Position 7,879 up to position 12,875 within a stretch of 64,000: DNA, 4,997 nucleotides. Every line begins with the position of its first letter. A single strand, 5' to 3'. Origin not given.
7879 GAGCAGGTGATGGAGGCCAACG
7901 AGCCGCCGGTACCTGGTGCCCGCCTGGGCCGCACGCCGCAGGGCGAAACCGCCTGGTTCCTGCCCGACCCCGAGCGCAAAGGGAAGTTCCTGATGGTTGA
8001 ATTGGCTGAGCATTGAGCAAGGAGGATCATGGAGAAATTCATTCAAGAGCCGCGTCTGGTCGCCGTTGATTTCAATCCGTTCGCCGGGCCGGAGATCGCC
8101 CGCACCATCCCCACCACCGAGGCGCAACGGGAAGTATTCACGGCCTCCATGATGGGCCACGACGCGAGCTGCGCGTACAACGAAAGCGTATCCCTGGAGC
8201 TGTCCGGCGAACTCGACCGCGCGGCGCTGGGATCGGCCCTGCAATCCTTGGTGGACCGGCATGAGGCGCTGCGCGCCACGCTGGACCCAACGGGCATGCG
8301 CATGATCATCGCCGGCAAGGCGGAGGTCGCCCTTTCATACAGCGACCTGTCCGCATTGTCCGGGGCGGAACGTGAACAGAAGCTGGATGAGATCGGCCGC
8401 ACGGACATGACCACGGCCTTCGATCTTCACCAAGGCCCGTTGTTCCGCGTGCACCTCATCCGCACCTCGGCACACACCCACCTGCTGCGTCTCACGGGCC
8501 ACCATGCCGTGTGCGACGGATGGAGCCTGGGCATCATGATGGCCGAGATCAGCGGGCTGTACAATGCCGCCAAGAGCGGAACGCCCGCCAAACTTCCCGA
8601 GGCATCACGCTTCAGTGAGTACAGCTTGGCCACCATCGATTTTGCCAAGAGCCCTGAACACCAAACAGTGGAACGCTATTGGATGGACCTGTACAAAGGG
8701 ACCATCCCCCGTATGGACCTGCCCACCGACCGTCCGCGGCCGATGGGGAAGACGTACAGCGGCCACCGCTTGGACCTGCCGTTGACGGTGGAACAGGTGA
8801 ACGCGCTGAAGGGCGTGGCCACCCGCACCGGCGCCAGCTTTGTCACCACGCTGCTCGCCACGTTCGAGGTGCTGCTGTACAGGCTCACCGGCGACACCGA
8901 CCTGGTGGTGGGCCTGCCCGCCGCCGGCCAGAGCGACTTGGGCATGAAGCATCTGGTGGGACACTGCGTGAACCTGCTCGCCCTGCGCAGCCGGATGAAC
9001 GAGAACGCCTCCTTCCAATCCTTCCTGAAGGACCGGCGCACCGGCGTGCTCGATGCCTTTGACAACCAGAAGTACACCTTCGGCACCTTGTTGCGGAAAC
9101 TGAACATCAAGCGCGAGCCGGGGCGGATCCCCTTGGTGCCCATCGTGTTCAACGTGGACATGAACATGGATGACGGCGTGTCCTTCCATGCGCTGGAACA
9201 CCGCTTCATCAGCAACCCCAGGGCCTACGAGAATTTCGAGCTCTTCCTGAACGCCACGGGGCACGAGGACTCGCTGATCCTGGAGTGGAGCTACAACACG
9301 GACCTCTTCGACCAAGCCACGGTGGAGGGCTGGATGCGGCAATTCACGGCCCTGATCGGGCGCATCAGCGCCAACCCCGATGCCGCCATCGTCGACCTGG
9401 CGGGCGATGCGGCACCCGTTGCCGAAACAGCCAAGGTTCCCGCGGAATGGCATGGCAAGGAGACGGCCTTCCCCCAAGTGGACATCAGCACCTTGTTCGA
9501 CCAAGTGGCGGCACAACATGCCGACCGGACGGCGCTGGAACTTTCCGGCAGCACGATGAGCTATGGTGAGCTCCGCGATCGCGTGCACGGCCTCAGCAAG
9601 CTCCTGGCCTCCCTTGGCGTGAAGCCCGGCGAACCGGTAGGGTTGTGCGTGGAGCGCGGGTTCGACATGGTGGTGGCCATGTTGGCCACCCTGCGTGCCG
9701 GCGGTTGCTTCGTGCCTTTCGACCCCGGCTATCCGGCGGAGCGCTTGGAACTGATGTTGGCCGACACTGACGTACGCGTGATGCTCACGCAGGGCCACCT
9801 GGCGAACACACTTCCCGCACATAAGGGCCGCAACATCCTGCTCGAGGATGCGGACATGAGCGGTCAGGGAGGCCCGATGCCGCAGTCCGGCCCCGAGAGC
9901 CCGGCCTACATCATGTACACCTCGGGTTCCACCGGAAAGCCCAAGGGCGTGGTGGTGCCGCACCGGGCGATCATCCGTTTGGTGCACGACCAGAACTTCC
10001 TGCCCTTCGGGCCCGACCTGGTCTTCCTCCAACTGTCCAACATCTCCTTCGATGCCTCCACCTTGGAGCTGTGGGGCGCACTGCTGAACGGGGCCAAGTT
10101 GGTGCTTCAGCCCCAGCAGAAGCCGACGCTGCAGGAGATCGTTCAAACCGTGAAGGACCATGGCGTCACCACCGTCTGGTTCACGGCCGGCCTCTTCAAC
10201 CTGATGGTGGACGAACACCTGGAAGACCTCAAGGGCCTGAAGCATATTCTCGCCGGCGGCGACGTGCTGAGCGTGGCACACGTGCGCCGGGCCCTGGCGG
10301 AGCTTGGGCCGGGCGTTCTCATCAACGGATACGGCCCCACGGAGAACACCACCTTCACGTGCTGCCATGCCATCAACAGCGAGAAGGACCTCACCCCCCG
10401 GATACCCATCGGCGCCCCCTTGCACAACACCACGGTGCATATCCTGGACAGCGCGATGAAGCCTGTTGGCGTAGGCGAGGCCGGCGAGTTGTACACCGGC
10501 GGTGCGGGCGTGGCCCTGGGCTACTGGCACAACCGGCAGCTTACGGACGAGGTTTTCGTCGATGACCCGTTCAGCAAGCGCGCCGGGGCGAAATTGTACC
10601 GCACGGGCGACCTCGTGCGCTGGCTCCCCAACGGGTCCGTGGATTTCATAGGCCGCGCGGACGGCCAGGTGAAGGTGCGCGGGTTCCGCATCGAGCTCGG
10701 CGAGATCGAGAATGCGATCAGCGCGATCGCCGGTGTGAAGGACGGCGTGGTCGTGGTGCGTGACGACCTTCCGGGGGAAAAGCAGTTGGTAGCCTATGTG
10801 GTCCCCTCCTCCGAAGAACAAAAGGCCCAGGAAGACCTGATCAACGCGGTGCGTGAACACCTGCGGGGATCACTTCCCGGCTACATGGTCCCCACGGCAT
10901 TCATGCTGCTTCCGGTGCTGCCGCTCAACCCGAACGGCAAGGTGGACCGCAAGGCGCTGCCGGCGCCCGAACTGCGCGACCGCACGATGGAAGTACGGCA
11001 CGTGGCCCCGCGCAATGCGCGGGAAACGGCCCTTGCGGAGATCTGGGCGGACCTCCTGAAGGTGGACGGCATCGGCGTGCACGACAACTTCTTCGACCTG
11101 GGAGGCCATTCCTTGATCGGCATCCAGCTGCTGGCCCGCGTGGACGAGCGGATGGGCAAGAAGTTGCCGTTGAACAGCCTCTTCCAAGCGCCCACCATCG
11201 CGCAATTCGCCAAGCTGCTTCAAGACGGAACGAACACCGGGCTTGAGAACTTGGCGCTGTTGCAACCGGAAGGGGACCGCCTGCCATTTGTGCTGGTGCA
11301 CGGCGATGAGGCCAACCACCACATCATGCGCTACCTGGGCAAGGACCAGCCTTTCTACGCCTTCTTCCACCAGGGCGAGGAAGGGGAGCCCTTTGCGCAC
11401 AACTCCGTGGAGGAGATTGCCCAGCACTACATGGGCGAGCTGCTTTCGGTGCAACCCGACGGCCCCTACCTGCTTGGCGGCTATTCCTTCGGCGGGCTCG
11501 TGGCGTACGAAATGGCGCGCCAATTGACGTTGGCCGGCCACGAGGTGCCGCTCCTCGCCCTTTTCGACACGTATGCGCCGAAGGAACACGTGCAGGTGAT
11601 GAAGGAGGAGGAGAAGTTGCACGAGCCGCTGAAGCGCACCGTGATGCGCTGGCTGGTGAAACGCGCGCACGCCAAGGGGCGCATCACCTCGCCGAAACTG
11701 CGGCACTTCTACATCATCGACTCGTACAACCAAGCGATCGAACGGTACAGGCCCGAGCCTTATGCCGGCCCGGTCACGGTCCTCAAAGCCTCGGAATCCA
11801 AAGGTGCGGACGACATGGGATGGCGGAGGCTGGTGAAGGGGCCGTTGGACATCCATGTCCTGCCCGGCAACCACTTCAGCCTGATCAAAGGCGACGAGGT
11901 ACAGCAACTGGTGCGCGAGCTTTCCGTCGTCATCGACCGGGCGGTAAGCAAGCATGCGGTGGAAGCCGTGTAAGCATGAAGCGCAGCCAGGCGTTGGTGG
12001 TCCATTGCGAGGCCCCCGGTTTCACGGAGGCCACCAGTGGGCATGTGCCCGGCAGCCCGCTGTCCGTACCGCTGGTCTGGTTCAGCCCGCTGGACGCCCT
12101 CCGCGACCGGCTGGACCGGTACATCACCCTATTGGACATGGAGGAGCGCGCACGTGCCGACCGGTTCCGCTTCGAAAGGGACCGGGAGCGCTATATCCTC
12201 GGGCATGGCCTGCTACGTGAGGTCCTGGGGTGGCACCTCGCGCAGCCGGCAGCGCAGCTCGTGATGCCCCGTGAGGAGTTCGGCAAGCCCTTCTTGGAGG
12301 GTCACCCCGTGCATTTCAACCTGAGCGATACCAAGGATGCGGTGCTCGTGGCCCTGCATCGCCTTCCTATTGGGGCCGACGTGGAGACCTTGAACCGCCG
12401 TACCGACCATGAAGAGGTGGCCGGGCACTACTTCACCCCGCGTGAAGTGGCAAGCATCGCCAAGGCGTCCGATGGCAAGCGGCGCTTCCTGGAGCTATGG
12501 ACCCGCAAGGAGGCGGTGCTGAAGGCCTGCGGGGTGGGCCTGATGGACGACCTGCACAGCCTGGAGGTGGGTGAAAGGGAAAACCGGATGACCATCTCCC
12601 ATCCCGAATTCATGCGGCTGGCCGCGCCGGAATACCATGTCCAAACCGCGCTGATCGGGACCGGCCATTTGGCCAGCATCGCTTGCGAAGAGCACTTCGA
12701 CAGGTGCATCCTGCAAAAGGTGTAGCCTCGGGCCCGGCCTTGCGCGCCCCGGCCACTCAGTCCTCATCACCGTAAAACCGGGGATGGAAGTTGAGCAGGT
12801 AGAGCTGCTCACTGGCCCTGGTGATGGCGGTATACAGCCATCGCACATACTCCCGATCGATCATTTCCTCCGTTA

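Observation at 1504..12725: Compact two-gene NRPS-PKS-aminotransferase assembly line with adjacent Sfp-type PPTase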

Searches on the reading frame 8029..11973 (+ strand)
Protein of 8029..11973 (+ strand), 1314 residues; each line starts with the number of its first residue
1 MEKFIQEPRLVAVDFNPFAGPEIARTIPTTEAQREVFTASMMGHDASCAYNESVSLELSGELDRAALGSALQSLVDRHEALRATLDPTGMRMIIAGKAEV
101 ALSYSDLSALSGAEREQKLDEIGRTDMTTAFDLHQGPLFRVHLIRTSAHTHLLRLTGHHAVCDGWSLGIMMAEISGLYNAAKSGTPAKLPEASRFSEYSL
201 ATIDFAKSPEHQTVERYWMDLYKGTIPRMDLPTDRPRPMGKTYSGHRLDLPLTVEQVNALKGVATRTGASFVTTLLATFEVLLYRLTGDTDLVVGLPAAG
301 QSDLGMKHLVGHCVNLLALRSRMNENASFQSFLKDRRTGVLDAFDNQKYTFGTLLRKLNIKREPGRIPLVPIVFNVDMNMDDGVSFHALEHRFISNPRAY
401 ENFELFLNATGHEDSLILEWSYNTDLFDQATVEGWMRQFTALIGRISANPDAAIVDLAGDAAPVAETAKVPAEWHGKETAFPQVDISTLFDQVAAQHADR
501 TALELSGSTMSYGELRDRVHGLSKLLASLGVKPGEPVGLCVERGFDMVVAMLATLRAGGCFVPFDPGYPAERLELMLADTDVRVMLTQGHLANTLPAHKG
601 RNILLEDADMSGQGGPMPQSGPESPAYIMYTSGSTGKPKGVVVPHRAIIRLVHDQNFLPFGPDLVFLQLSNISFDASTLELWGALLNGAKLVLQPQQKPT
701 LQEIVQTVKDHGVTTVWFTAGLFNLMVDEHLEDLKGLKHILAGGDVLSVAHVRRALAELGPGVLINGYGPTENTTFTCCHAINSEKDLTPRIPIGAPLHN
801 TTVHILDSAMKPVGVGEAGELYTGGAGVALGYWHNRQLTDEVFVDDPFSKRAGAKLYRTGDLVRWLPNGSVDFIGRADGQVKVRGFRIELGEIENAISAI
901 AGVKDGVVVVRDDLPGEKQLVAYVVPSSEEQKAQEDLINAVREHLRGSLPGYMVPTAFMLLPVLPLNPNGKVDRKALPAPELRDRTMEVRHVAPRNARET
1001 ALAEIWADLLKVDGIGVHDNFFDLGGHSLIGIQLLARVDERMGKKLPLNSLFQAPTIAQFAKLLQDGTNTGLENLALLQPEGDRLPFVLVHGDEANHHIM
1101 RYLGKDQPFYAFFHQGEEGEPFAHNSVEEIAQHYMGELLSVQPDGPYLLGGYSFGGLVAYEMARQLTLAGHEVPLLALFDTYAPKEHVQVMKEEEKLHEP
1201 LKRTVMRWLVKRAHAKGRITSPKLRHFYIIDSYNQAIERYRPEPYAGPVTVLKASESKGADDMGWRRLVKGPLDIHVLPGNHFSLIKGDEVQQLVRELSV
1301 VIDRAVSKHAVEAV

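Call 3: search_protein_families(library=pfam, proteins=[window:8029-11973:+], max_evalue=0.001)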
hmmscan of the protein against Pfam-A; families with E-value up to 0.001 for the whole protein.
window:8029-11973:+ (1314 aa): 5 families
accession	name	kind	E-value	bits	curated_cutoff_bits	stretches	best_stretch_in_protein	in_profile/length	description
PF00668.25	Condensation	-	1.9e-86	291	30.6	1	25-455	3-442/456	Condensation domain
PF00501.34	AMP-binding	-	1e-85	288.3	29.9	1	490-833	1-384/384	AMP-binding enzyme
PF00975.26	Thioesterase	-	7.9e-29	101.9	26.4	1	1109-1298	30-222/226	Thioesterase domain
PF00550.31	PP-binding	-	1.5e-15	57.6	20.8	1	1001-1064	2-67/67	Phosphopantetheine attachment site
PF13193.12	AMP-binding_C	-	1.9e-11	45.1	24.5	1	892-971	1-76/76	AMP-binding enzyme C-terminal domain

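Call 47: search_solved_structures(query=window:8029-11970:+, max_evalue=1e-30)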
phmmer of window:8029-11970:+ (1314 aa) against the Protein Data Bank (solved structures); distinct sequences matched with E-value up to 1e-30: 88 (the best 60 are shown).
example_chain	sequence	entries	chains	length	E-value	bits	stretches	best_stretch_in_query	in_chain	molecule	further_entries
6mfz_A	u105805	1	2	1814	7.2e-236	789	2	46-1064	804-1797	Linear gramicidin synthase subunit A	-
9be3_A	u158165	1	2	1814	5.1e-235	786.1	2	46-1064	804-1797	Linear gramicidin synthase subunit A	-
9meh_A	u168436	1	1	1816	5.1e-235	786.1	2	46-1064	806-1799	Linear gramicidin synthase subunit A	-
9be4_A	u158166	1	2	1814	1.9e-234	784.2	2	46-1064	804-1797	Linear gramicidin synthase subunit A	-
6mfy_A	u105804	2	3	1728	2.6e-216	724.2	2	46-981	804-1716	Linear gramicidin synthase subunit A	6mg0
8xjz_C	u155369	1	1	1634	2.2e-182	611.8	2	24-1064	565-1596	Peptide synthetase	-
5u89_A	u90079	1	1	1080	2.9e-170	571.6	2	469-1069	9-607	Amino acid adenylation domain protein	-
2vsq_A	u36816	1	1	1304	1.7e-166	559.2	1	47-1183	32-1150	SURFACTIN SYNTHETASE SUBUNIT 3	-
6p1j_A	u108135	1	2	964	4.1e-160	538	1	28-977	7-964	Txo2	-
9lcq_A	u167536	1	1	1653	5.9e-144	484.5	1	22-1065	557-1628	PvdL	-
4zxh_A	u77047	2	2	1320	7.3e-144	484.2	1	72-1185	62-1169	ABBFA_003403 | Tyrocidine synthetase 3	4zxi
9lcp_A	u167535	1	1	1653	7.3e-144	484.2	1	22-1065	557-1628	PvdL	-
9lco_A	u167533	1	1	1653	3e-143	482.1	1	22-1065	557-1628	PvdL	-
8hlk_A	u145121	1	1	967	7.8e-135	454.3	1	36-981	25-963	Microcystin synthetase B (Fragment)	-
8jbr_A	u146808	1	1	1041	2.7e-134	452.5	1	37-1063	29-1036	McyA protein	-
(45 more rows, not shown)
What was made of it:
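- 8029..11973 (+): Gene 2: NRPS termination module, 1314 aa, C-A-PCP-TE. Pfam (call 3); aligns end to end with SrfA-C 2VSQ, EntF and AB3403 (call 47).
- Closest known: SrfA-C / EntF / AB3403 termination modules. Same: Gene 2 has the same C-A-PCP-TE layout and aligns end to end with these solved structures (call 47).
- Gene 2 matches SrfA-C-type termination modules (call 47).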

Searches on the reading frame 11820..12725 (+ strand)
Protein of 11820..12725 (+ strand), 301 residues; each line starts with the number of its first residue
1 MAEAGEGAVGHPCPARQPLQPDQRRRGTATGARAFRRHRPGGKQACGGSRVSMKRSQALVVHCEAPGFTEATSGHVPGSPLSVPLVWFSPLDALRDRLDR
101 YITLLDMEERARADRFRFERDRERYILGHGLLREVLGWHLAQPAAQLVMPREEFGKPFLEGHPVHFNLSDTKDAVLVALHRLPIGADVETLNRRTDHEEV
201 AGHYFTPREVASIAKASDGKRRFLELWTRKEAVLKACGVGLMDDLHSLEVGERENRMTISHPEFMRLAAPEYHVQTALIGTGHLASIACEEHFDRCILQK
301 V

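Call 3: search_protein_families(library=pfam, proteins=[window:11820-12725:+], max_evalue=0.001)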
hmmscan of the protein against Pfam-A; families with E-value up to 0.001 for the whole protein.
window:11820-12725:+ (301 aa): 2 families
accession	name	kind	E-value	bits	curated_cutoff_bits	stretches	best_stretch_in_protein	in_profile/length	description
PF01648.25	ACPS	-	1.5e-16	60.8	25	1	183-255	1-81/111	4'-phosphopantetheinyl transferase superfamily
PF22624.1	AASDHPPT_N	-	7.2e-10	39.4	27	1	97-178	9-96/100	4'-phosphopantetheinyl transferase, N-terminal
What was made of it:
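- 11976..12725 (+): Sfp-type 4'-phosphopantetheinyl transferase, 249 aa from the ATG at 11976. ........_N plus ACPS (call 3).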
